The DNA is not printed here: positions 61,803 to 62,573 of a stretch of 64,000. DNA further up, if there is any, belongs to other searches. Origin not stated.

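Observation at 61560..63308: SecY with a ~150-residue hydrophilic insertion in the periplasmic loop between TM7 and TM8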

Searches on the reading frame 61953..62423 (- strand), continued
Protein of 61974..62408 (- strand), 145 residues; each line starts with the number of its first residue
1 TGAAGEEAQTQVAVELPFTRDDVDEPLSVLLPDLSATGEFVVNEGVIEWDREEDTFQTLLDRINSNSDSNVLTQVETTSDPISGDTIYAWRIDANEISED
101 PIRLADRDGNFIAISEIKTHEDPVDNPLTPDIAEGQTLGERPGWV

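Call 67: find_homologous_proteins(query=P0143, max_evalue=1e-10)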
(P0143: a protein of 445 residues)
Query P0143 (445 aa): 435 proteins with E <= 1e-10 among 8000 candidates; the best 120 are listed.
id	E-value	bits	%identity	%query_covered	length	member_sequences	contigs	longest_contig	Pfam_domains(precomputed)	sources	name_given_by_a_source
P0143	2.3e-266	901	100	100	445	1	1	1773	PF07195.18,PF07196.19,PF02465.24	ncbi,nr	ncbi:MAG: flagellar filament capping protein FliD, partial [Dehalococcoidia bacterium]|nr:flagellar 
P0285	2.0e-123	431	54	100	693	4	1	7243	PF07195.18,PF02465.24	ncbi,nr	ncbi:MAG: flagellar filament capping protein FliD [Chloroflexi bacterium]|nr:flagellar filament capp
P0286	7.4e-117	409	52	100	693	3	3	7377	PF07195.18,PF02465.24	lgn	-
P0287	8.6e-117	409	52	100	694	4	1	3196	PF07195.18,PF02465.24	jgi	jgi:flagellar hook-associated protein 2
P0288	2.2e-114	401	49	100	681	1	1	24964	PF07195.18,PF07196.19,PF02465.24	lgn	-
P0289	3.6e-114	400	50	100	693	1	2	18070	PF07195.18,PF02465.24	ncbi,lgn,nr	ncbi:MAG: flagellar filament capping protein FliD [Chloroflexota bacterium]|nr:flagellar filament ca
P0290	2.8e-113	397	50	100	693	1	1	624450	PF07195.18,PF02465.24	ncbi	ncbi:MAG: flagellar filament capping protein FliD [Dehalococcoidia bacterium]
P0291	1.4e-108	382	48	99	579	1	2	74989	PF07195.18,PF07196.19,PF02465.24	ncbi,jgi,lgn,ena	-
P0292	2.4e-108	381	49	99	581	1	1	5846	PF07195.18,PF07196.19,PF02465.24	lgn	-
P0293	6.6e-108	379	48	99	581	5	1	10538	PF07195.18,PF07196.19,PF02465.24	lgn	-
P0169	9.7e-108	379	49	99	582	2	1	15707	PF07195.18,PF07196.19,PF02465.24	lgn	-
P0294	6.0e-103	363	48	100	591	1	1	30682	PF07195.18,PF02465.24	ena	-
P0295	1.4e-101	359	49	66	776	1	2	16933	PF07195.18,PF02465.24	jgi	-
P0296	1.8e-101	358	49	99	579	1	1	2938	PF07195.18,PF07196.19,PF02465.24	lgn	-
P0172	2.7e-99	351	49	89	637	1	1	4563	PF07195.18,PF07196.19,PF02465.24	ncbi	-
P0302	2.1e-92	328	50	84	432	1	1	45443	PF07195.18,PF07196.19,PF02465.24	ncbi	-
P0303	3.2e-92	328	45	100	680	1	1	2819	PF07195.18,PF07196.19,PF02465.24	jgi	jgi:flagellar hook-associated protein 2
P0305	7.8e-91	323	43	100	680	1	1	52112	PF07195.18,PF07196.19,PF02465.24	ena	-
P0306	8.5e-90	320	47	50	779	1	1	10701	PF07195.18,PF07196.19,PF02465.24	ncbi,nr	ncbi:MAG: flagellar filament capping protein FliD [Chloroflexi bacterium]|nr:flagellar filament capp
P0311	9.9e-86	306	43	98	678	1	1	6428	PF07195.18,PF07196.19,PF02465.24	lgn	-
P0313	4.7e-85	304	50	52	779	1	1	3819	PF07195.18,PF07196.19,PF02465.24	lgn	-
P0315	3.2e-84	301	43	100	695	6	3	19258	PF07195.18,PF07196.19,PF02465.24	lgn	-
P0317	1.9e-83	299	44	100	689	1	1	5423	PF07195.18,PF18914.7,PF07196.19,PF02465.24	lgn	-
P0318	7.3e-83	297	45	99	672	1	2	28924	PF07195.18,PF07196.19,PF02465.24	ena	-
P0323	6.8e-81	291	43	100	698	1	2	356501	PF07195.18,PF07196.19,PF02465.24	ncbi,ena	-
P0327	6.8e-80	287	44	99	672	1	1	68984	PF07195.18,PF07196.19,PF02465.24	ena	-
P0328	8.4e-80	287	40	100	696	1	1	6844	PF07195.18,PF07196.19,PF02465.24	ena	-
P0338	1.6e-77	279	41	98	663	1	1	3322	PF07195.18,PF07196.19,PF02465.24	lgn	-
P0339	1.7e-77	279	48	50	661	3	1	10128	PF07195.18,PF07196.19,PF02465.24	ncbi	ncbi:MAG: flagellar filament capping protein FliD, partial [Chloroflexota bacterium]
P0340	9.4e-77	277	47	50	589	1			PF07195.18,PF07196.19,PF02465.24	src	-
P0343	1.1e-75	273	42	68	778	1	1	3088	PF07195.18,PF07196.19,PF02465.24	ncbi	-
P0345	1.3e-75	273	39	100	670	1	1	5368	PF07195.18,PF07196.19,PF02465.24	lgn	-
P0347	4.6e-75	271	42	98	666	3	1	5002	PF07195.18,PF07196.19,PF02465.24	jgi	jgi:flagellar hook-associated protein 2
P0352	8.3e-75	271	43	98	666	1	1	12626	PF07195.18,PF07196.19,PF02465.24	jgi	jgi:flagellar hook-associated protein 2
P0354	7.0e-74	267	42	99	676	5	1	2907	PF07195.18,PF07196.19,PF02465.24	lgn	-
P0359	3.3e-72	262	39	98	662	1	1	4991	PF07195.18,PF07196.19,PF02465.24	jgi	jgi:flagellar hook-associated protein 2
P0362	1.5e-71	260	48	50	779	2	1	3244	PF07195.18,PF07196.19,PF02465.24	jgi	jgi:flagellar hook-associated protein 2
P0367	1.0e-67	247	41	99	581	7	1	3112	PF07195.18,PF07196.19,PF02465.24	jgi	jgi:flagellar hook-associated protein 2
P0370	2.8e-65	239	40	98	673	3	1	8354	PF07195.18,PF07196.19,PF02465.24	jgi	jgi:flagellar hook-associated protein 2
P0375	1.1e-63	234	41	98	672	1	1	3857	PF07195.18,PF07196.19,PF02465.24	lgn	-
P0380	8.9e-61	224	40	98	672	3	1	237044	PF07195.18,PF07196.19,PF02465.24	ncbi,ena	-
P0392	3.5e-59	219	37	100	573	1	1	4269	PF07195.18,PF07196.19,PF02465.24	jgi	jgi:flagellar hook-associated protein 2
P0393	3.8e-59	219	39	97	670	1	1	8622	PF07195.18,PF07196.19,PF02465.24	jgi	jgi:flagellar hook-associated protein 2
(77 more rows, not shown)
